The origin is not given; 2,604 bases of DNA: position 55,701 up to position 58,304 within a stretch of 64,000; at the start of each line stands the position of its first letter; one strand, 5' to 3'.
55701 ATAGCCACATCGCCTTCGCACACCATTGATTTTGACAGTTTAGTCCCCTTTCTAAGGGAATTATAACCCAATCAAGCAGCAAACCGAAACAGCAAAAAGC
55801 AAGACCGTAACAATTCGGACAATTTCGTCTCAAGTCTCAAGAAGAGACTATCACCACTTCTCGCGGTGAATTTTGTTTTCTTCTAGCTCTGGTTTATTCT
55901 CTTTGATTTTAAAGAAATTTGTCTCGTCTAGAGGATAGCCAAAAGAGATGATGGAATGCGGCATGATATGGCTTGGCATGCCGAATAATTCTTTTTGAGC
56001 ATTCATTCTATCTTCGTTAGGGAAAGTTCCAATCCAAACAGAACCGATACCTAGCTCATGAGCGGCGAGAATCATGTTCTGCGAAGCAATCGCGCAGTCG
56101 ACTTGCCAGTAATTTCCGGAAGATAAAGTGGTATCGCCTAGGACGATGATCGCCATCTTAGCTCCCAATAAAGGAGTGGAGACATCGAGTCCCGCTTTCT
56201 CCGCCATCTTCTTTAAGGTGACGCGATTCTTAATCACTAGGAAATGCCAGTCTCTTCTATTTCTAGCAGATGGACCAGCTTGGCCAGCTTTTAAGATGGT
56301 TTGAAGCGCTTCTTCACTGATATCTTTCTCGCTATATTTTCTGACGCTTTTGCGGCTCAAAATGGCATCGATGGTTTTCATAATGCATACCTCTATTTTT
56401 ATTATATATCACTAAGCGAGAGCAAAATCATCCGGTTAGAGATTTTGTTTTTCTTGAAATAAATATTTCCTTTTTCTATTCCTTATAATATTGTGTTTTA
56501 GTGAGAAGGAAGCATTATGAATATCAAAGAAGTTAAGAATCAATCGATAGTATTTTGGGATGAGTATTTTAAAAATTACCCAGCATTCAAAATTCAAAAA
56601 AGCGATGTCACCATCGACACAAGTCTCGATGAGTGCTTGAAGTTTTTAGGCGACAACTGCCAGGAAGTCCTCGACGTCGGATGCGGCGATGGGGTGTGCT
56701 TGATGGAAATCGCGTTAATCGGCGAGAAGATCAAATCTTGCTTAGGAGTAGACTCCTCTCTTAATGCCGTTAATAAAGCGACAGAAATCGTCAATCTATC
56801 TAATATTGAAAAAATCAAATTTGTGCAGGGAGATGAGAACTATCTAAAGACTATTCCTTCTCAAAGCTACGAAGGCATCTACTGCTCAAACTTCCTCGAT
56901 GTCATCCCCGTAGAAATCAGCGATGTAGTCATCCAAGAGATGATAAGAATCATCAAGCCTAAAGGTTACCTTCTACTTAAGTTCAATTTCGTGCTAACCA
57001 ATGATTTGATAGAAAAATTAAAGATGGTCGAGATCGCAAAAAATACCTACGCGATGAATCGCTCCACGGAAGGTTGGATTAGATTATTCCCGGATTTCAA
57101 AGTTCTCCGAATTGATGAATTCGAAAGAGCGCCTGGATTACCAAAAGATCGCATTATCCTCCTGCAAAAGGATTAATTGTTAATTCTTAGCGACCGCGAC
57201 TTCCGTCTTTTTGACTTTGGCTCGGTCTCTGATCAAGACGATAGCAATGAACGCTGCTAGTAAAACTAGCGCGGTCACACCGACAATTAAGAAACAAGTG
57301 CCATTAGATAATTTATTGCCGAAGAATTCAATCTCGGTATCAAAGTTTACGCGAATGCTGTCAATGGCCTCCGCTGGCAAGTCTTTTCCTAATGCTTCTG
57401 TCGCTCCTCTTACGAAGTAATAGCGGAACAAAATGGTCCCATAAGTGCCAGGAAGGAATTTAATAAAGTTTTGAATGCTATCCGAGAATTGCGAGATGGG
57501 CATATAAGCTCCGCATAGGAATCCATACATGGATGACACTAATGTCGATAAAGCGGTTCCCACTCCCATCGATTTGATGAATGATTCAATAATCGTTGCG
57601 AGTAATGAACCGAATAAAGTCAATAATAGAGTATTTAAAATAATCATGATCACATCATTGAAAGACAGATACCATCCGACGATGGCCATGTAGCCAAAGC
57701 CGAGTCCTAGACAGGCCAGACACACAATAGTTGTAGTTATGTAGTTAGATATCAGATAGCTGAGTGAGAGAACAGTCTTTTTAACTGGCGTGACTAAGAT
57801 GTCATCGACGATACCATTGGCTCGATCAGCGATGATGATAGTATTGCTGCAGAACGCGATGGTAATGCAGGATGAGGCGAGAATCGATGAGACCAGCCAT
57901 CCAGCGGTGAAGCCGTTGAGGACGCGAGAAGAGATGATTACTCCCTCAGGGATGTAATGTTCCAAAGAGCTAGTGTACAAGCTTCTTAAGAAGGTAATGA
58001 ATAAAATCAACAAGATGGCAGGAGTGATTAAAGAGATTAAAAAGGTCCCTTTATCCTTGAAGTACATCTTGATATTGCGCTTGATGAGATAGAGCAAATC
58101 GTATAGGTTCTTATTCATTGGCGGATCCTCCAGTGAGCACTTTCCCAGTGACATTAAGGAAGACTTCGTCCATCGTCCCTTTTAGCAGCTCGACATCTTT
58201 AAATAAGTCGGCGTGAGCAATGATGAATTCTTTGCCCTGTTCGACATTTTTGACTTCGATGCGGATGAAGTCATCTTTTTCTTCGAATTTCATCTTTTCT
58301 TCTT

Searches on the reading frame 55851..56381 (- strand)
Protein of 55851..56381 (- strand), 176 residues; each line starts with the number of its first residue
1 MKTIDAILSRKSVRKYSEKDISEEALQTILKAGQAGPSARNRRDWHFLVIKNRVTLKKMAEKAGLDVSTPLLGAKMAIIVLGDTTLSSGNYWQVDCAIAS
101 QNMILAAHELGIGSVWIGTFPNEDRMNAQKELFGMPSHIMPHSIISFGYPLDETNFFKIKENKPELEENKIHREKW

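Call 6: search_protein_families(library=pfam, proteins=[window:55851-56381:-])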
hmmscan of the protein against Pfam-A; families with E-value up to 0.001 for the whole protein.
window:55851-56381:- (176 aa): 2 families
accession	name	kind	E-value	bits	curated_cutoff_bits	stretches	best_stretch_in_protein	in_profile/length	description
PF00881.29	Nitroreductase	-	2.2e-24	86.9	23.5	2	7-63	1-57/167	Nitroreductase family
PF14512.11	TM1586_NiRdase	-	2e-12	47.7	27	0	3-31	2-30/215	Putative TM nitroreductase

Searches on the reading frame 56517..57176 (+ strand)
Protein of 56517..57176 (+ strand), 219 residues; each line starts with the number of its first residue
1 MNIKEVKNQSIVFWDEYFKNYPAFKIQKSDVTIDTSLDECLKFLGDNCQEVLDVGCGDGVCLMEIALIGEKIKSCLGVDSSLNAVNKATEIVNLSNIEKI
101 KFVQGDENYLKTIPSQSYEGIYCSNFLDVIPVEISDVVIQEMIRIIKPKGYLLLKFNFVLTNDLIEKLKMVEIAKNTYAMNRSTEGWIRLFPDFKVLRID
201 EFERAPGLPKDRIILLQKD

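Call 6: search_protein_families(library=pfam, proteins=[window:56517-57176:+])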
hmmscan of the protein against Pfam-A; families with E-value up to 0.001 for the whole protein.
window:56517-57176:+ (219 aa): 11 families
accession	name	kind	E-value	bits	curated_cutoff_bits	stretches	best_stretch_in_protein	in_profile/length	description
PF13847.12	Methyltransf_31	-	8.5e-14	51.9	27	1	50-155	6-110/145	Methyltransferase domain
PF13649.12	Methyltransf_25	-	5.6e-13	49.8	27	1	51-150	1-97/97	Methyltransferase domain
PF08241.18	Methyltransf_11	-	9.2e-11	42.7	21.2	1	52-153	1-94/95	Methyltransferase domain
PF13489.12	Methyltransf_23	-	4.5e-10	39.9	27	1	46-156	21-118/164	Methyltransferase domain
PF08242.18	Methyltransf_12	-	1.7e-06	29.1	30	1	52-152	1-98/98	Methyltransferase domain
PF05175.20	MTS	-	6.1e-06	26.4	23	1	43-122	26-103/170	Methyltransferase small domain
PF06325.19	PrmA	-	1.2e-05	25.4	22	1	46-153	160-257/296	Ribosomal protein L11 methyltransferase (PrmA)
PF02390.23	Methyltransf_4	-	1.5e-05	25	24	1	50-122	4-77/173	Putative methyltransferase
PF03848.20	TehB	-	8.9e-05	22.4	20.4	1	49-154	32-132/193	Tellurite resistance protein TehB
PF01135.25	PCMT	-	0.00054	20.2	20.3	1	46-134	72-159/210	Protein-L-isoaspartate(D-aspartate) O-methyltransferase (PCMT)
PF01209.24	Ubie_methyltran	-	0.00088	19.1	20.1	0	47-153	47-150/233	ubiE/COQ5 methyltransferase family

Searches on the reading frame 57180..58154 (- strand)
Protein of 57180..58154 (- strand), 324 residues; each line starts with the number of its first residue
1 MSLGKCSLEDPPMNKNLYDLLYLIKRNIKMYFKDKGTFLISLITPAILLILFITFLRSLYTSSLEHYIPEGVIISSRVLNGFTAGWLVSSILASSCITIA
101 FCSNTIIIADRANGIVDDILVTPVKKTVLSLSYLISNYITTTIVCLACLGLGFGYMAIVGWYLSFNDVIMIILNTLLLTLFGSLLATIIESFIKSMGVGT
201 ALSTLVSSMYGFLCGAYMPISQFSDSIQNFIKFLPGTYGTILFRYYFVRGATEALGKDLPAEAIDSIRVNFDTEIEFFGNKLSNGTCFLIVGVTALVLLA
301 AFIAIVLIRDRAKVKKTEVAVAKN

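Call 6: search_protein_families(library=pfam, proteins=[window:57180-58154:-])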
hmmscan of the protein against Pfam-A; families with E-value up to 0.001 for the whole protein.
window:57180-58154:- (324 aa): 2 families
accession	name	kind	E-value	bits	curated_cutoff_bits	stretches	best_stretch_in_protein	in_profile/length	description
PF01061.29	ABC2_membrane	-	4.2e-14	53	26.9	1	20-247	3-210/211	ABC-2 type transporter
PF12698.13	ABC2_membrane_3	-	6e-14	52.3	31.6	1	82-307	160-342/347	ABC-2 family transporter protein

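Call 75: find_encoding_contigs(protein=window:57180-58154:-, flank=10000, max_places=1)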
Protein window:57180-58154:- (324 aa): no gene with exactly this product is on record in the collection.
